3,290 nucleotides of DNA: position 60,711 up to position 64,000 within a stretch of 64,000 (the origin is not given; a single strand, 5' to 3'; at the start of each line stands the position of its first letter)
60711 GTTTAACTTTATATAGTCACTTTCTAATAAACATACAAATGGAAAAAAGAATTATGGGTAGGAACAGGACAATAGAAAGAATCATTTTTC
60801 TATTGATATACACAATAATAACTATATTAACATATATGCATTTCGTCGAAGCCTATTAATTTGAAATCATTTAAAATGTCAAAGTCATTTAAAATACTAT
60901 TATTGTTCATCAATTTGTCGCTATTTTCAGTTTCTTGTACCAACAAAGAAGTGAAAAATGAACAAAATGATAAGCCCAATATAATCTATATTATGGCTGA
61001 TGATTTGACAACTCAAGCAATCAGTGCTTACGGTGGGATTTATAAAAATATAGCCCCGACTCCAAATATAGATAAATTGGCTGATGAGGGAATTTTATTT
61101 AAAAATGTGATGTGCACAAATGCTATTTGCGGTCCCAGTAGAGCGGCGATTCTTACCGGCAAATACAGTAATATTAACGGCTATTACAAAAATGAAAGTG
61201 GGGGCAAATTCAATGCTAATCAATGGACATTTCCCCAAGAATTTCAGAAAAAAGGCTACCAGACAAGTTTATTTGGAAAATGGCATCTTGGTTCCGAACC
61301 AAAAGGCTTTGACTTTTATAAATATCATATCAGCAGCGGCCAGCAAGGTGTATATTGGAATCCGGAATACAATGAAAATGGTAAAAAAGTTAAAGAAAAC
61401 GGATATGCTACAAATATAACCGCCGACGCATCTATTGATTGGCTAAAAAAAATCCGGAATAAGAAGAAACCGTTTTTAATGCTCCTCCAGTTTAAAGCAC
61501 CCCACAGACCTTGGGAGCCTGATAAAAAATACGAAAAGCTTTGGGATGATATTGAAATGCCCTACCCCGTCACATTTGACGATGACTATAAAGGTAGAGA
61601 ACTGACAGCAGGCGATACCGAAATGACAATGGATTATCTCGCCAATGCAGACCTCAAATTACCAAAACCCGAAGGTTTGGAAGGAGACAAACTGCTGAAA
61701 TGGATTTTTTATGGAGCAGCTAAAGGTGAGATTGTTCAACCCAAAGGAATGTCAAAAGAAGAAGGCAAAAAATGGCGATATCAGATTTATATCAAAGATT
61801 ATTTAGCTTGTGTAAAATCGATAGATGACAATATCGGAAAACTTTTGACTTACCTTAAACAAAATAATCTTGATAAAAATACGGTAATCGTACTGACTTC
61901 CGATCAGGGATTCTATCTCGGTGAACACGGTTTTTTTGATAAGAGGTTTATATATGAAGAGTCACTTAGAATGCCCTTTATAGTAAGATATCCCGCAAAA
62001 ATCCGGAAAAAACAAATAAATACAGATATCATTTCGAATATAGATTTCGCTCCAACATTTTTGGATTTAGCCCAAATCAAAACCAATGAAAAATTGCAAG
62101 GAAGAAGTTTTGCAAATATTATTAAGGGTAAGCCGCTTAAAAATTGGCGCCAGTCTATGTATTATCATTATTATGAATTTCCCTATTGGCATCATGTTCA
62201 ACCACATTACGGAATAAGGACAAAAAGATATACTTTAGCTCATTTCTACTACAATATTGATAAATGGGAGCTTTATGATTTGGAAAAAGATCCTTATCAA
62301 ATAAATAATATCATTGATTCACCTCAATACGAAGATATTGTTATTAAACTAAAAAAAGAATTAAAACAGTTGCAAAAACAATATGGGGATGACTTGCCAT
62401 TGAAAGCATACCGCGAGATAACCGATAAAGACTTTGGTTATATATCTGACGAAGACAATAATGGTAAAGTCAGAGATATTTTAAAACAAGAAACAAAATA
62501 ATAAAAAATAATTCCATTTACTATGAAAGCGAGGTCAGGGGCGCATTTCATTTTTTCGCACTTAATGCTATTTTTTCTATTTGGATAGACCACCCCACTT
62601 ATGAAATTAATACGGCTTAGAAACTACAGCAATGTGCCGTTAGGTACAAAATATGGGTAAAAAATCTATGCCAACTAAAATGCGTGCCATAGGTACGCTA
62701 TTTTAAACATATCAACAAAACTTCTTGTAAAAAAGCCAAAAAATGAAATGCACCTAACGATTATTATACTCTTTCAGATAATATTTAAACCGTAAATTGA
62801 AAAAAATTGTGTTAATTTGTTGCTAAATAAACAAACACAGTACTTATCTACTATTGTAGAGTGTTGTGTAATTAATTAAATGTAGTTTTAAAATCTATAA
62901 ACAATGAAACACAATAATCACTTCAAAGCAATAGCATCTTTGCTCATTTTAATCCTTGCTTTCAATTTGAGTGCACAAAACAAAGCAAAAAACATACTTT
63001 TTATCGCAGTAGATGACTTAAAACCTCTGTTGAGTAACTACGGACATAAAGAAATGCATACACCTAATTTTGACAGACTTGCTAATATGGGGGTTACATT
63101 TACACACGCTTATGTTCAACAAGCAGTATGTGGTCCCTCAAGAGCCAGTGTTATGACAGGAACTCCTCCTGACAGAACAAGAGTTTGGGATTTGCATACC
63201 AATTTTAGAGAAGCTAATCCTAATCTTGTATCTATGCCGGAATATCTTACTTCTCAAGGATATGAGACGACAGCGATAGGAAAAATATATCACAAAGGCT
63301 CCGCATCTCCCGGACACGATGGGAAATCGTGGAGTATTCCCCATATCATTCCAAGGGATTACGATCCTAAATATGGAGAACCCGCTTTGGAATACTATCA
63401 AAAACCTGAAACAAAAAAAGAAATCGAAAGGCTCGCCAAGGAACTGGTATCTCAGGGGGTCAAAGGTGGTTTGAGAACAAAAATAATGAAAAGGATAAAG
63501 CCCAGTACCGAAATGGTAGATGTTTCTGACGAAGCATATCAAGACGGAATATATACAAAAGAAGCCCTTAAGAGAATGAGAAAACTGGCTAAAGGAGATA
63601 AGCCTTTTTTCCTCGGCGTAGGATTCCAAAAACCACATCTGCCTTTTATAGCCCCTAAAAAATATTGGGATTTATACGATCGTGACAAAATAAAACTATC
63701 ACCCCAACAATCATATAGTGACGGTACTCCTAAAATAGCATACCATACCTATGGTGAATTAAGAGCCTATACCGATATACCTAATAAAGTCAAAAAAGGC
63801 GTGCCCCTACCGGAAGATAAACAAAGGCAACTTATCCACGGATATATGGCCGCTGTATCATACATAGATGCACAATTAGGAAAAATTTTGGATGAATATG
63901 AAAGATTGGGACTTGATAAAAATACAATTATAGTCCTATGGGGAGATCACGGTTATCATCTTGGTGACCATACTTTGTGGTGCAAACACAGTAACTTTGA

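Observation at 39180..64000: PUL combining four sulfatases with two cytoplasmic GH94 phosphorylases: predicted pathway for a sulfated beta-glucoside polymer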

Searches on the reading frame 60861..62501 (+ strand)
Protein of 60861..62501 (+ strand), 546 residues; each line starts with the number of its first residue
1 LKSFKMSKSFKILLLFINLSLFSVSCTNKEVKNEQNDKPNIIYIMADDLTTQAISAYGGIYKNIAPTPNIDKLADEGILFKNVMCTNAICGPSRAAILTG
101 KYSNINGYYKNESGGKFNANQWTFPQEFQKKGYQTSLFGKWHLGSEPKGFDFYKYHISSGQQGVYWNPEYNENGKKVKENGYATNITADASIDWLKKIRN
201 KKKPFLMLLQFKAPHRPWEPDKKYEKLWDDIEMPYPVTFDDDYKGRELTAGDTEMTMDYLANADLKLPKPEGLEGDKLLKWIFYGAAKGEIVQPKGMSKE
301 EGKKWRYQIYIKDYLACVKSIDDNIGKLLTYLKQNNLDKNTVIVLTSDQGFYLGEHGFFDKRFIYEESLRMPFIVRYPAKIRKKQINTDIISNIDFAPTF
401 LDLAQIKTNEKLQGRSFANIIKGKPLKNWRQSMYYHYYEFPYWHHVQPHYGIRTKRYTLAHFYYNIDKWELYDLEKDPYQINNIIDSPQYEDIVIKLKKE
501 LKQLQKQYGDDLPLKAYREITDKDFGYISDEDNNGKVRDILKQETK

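Call 9: search_protein_families(library=pfam, proteins=[window:60861-62501:+])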
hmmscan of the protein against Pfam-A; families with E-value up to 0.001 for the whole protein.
window:60861-62501:+ (546 aa): 4 families
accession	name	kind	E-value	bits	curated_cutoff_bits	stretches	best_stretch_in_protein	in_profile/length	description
PF16347.10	SGSH_C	-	7.4e-64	215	29.3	1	354-507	1-154/154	N-sulphoglucosamine sulphohydrolase, C-terminal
PF00884.28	Sulfatase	-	2.1e-55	188.6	25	1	39-406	1-301/301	Sulfatase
PF01663.27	Phosphodiest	-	4.2e-11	43.5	23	1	314-361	184-233/342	Type I phosphodiesterase / nucleotide pyrophosphatase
PF02995.22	DUF229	-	0.00019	20.7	25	0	311-385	303-375/496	Protein of unknown function (DUF229)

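Call 10: find_encoding_contigs(protein=window:60876-62501:+, flank=10000, max_places=6)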
Protein window:60876-62501:+ (541 aa): no gene with exactly this product is on record in the collection.

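Call 17: search_solved_structures(query=window:60861-62501:+, max_evalue=1e-10)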
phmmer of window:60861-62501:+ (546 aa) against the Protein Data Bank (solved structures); distinct sequences matched with E-value up to 1e-10: 82 (the best 60 are shown).
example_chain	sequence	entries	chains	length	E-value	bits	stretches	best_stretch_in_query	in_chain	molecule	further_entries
9s03_A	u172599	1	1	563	2.2e-131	442.3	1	17-521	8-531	Putative sulfatase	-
5g2v_A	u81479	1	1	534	2.6e-131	442.1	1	31-513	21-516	N-ACETYLGLUCOSAMINE-6-SULFATASE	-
7p24_AAA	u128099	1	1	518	2.2e-127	429.2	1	37-514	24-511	Mucin-desulfating sulfatase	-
7ebp_A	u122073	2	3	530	2.1e-110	373.1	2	283-508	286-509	Sulfatase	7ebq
9s8y_A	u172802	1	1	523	4.6e-108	365.4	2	283-508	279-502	Sulfatase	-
7snj_A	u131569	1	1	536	3.2e-105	356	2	35-259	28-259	Arylsulfatase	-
7lha_A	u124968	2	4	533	1.3e-104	354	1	37-464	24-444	Exo-L-galactose-6-sulfatase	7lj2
7sno_A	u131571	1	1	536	3.8e-104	352.4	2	35-259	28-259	Arylsulfatase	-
6hr5_A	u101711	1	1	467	1.6e-47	165.5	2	306-510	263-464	Alpha-L-rhamnosidase/sulfatase (GH78)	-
9ihk_D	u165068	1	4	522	3.2e-46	161.2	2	311-510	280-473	Sulfatase_S1_30A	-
2qzu_A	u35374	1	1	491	9.9e-44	153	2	308-487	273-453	Putative sulfatase yidJ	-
6pt4_B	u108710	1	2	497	1.3e-38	136.1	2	313-502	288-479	exo-2S-iota carrageenan S1 sulfatase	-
7stt_A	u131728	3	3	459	1.4e-38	136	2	316-519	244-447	N-acetylgalactosamine-6-sulfatase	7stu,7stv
6ptk_A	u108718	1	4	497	2.5e-37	131.9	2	313-502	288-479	exo-2S-iota carrageenan S1 sulfatase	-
6pt6_B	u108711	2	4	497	3.7e-37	131.3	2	313-502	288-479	exo-2S-iota carrageenan S1 sulfatase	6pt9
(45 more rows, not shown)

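Call 70: search_protein_families(library=ncbifam, proteins=[window:60876-62501:+], max_evalue=0.00001)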
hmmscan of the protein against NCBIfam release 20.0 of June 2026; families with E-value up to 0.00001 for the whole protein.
window:60876-62501:+ (541 aa): 5 families
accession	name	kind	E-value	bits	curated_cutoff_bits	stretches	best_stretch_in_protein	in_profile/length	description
NF010322.0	PRK13759.1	equivalog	5.6e-64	216.4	481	3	306-499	267-456/486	arylsulfatase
TIGR03417.1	chol_sulfatase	equivalog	1.9e-52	178.8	433.45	2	307-497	253-437/500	choline-sulfatase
NF052527.1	Mn_arylsulf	exception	2e-43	149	850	2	285-501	247-453/479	manganese-dependent arylsulfatase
NF045661.1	HdlasePehA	equivalog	8.4e-41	140.1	900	2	307-500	282-485/506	phosphoric/sulfuric ester hydrolase PehA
NF038282.1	LapC_YejM_PbgA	exception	6.8e-06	24.7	825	0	306-382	411-484/584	LPS biosynthesis-modulating metalloenzyme YejM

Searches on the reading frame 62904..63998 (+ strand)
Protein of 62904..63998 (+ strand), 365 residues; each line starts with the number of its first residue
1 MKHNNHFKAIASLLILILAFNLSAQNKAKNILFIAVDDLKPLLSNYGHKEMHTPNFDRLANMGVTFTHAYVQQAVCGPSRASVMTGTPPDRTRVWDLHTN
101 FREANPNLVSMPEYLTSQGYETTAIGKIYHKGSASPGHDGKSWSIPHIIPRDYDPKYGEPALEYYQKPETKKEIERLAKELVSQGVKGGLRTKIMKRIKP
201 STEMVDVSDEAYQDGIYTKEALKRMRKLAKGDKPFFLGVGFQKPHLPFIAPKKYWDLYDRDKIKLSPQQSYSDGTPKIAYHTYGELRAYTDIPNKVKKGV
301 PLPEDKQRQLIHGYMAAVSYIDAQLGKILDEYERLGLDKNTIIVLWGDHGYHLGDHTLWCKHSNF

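Call 9: search_protein_families(library=pfam, proteins=[window:62904-63998:+])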
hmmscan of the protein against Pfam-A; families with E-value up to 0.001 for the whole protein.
window:62904-63998:+ (365 aa): 4 families
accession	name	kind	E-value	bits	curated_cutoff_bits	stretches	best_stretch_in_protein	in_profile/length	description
PF00884.28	Sulfatase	-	4.4e-39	135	25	1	29-356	1-250/301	Sulfatase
PF01663.27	Phosphodiest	-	2.4e-08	34.4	23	0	37-99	7-67/342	Type I phosphodiesterase / nucleotide pyrophosphatase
PF02995.22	DUF229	-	0.00037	19.8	25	1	308-356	300-348/496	Protein of unknown function (DUF229)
PF01676.23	Metalloenzyme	-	0.00099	19.1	24.3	0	311-350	166-201/252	Metalloenzyme superfamily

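Call 18: search_solved_structures(query=window:62904-63998:+, max_evalue=1e-10)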
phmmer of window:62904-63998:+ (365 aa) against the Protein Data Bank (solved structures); distinct sequences matched with E-value up to 1e-10: 56.
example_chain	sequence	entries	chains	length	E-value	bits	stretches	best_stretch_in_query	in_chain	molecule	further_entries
6hhm_A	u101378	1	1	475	5e-74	252.9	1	24-364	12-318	Arylsulfatase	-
5fql_A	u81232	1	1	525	4.6e-62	213.6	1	26-365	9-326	IDURONATE-2-SULFATASE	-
6ioz_A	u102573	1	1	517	9.5e-62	212.5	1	28-365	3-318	Iduronate 2-sulfatase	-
4upi_A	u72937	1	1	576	2.4e-30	109.2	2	207-360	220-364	SULFATASE FAMILY PROTEIN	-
3ed4_A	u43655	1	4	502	2.9e-28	102.4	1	22-131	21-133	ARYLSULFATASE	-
6fny_A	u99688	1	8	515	1.8e-25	93.1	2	231-363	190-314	Choline-sulfatase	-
6g5z_A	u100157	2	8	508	8.4e-24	87.7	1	231-363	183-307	Choline-sulfatase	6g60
7pth_A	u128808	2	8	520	8.9e-24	87.6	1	231-363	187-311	Choline sulfatase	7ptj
6hr5_A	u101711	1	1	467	1.3e-23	87.1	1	219-359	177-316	Alpha-L-rhamnosidase/sulfatase (GH78)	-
6pt4_B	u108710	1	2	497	5.4e-23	85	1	24-361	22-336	exo-2S-iota carrageenan S1 sulfatase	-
9koq_A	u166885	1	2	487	9.1e-23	84.3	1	28-361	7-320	Sulfatase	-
4upl_A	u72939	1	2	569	1e-22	84.1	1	20-87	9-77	SULFATASE FAMILY PROTEIN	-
5g2v_A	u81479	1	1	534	2.3e-22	82.9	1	25-163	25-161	N-ACETYLGLUCOSAMINE-6-SULFATASE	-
6ptk_A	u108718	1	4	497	1.4e-21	80.4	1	24-361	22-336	exo-2S-iota carrageenan S1 sulfatase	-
6pt6_B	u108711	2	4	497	2e-21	79.8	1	24-361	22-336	exo-2S-iota carrageenan S1 sulfatase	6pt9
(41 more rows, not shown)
